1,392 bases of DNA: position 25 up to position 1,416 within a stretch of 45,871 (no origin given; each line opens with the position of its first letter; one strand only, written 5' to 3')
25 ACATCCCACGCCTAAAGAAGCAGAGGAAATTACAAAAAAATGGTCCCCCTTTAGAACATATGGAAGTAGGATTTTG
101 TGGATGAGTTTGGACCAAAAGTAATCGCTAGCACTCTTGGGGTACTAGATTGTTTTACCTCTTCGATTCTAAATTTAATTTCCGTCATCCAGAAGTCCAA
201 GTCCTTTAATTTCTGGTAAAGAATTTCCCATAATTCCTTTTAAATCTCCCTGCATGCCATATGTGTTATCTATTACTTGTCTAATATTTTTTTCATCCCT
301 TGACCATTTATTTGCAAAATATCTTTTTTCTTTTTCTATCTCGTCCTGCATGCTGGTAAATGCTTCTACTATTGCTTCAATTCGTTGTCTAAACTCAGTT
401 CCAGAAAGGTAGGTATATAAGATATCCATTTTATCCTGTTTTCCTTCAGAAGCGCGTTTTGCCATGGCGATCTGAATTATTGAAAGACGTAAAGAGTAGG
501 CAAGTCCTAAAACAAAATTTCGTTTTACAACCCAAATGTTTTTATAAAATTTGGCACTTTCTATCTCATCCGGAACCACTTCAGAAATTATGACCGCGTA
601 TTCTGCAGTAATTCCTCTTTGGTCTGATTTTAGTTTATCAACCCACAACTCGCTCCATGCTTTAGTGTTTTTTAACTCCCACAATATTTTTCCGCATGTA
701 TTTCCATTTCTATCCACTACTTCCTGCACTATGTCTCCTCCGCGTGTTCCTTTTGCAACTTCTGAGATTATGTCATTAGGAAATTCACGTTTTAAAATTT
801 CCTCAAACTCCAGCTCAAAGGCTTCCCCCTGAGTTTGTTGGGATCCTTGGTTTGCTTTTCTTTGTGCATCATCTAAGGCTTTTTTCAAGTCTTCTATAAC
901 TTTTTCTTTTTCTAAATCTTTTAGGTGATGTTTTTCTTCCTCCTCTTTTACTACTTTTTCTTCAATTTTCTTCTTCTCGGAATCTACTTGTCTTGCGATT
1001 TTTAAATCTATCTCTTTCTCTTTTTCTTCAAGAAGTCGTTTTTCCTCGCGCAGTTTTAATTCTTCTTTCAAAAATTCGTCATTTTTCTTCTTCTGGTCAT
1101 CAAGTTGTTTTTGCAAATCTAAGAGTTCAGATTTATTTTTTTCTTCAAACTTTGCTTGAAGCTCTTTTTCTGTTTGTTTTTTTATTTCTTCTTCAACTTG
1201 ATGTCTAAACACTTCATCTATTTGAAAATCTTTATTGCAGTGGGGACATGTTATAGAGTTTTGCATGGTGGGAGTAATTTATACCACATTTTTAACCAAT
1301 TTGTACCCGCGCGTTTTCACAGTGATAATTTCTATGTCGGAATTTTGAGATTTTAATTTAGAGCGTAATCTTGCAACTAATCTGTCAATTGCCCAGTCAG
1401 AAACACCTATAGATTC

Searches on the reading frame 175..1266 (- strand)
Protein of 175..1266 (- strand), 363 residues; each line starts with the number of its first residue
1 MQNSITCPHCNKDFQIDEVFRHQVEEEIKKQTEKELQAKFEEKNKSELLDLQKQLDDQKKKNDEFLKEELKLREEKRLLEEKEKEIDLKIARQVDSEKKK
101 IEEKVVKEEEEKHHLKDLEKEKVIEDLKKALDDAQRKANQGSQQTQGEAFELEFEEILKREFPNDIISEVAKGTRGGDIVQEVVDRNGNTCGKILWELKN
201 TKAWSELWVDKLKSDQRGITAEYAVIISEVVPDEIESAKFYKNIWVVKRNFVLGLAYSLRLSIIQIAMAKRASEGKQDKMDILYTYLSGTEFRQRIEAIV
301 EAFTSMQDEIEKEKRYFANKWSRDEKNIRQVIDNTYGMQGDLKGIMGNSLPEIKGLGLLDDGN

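Call 41: list_cluster_members(proteins=[window:175-1266:-, window:1279-2574:-, window:2923-3543:-, window:43732-44487:+, window:41474-43723:+, window:39534-41432:+, window:38363-39484:+, window:37715-38335:+])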
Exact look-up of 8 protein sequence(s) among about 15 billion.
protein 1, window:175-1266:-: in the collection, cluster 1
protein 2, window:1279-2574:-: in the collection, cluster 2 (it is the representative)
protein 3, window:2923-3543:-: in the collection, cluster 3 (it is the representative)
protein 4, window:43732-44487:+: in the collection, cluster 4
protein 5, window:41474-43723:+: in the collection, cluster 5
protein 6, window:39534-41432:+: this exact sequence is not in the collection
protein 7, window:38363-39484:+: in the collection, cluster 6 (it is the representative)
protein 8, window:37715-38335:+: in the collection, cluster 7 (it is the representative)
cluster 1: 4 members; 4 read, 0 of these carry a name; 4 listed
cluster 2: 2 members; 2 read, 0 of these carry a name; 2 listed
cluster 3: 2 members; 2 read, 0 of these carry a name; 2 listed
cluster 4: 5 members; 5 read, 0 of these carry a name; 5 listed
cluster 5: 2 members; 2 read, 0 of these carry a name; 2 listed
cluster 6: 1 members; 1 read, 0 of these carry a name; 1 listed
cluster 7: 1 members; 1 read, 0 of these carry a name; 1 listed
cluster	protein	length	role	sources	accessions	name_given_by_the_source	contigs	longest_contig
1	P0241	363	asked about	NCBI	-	-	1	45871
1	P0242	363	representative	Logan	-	-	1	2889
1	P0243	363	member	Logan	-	-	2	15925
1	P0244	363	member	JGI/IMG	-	-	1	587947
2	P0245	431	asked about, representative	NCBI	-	-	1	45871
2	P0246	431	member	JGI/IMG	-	-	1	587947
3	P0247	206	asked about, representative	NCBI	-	-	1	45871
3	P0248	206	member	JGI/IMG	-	-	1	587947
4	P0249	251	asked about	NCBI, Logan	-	-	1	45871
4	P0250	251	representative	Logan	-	-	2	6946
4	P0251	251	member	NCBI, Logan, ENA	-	-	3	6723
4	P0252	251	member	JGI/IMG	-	-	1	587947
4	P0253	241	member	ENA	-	-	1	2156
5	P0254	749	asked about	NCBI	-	-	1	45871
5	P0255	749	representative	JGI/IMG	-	-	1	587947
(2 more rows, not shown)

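Call 42: find_encoding_contigs(protein=P0244, flank=10000, max_places=2)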
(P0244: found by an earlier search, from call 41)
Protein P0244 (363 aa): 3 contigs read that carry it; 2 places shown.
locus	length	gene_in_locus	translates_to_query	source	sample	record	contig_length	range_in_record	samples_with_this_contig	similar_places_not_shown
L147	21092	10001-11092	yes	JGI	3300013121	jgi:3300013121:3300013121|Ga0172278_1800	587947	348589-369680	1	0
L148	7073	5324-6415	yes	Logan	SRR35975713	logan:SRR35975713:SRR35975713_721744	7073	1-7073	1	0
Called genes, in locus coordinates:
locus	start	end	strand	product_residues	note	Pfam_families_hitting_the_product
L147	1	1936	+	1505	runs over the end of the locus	PF01835:MG2 (faint), PF10102:DUF2341, PF13385:Laminin_G_3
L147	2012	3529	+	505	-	PF25919:BSH_CusB (faint), PF00364:Biotin_lipoyl (faint), PF25973:BSH_CzcB (faint), PF25984:BSH_YknX (faint), PF25975:CzcB_C (weak), PF25989:YknX_C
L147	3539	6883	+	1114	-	PF00873:ACR_tran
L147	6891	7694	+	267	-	PF00730:HhH-GPD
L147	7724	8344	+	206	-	PF00188:CAP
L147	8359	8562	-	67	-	-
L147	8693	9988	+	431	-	PF00486:Trans_reg_C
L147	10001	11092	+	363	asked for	PF09903:DUF2130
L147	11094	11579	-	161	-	PF00730:HhH-GPD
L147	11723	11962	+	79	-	-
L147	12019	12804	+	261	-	PF12705:PDDEXK_1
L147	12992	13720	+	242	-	-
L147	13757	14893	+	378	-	PF01702:TGT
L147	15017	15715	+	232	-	-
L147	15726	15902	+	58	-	PF10055:DUF2292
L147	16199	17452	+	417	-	-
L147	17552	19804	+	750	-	-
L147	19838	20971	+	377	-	-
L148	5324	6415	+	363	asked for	PF09903:DUF2130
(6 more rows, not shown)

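Call 43: find_encoding_contigs(protein=P0252, flank=10000, max_places=3)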
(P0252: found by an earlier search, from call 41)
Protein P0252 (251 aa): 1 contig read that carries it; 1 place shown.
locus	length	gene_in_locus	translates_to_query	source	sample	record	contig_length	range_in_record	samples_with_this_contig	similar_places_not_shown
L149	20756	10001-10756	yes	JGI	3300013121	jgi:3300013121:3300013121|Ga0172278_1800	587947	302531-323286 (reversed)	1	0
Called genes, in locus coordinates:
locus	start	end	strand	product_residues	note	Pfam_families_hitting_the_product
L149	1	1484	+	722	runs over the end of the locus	PF17854:FtsK_alpha, PF01580:FtsK_SpoIIIE, PF09397:FtsK_gamma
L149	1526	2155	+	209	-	PF13413:HTH_25, PF09136:Glucodextran_B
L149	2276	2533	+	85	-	-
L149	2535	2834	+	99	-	-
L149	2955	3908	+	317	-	PF01933:CofD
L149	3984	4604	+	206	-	PF00730:HhH-GPD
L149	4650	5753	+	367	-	PF00571:CBS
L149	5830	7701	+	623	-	PF01411:tRNA-synt_2c, PF07973:tRNA_SAD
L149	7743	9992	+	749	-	-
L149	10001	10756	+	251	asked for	PF04203:Sortase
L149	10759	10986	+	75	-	-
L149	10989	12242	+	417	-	PF02885:Glycos_trans_3N, PF00591:Glycos_transf_3, PF07831:PYNP_C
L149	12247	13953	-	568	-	PF13431:TPR_17 (faint), PF00515:TPR_1 (faint), PF07719:TPR_2 (faint), PF13181:TPR_8 (faint), PF13428:TPR_14 (faint), PF12895:ANAPC3 (weak), PF13424:TPR_12 (faint), PF13414:TPR_11 (faint)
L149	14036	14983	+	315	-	PF02618:YceG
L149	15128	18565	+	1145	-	PF04563:RNA_pol_Rpb2_1, PF04561:RNA_pol_Rpb2_2, PF04565:RNA_pol_Rpb2_3, PF10385:RNA_pol_Rpb2_45, PF00562:RNA_pol_Rpb2_6, PF04560:RNA_pol_Rpb2_7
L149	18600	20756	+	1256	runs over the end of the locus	PF04997:RNA_pol_Rpb1_1, PF00623:RNA_pol_Rpb1_2, PF04983:RNA_pol_Rpb1_3, PF04998:RNA_pol_Rpb1_5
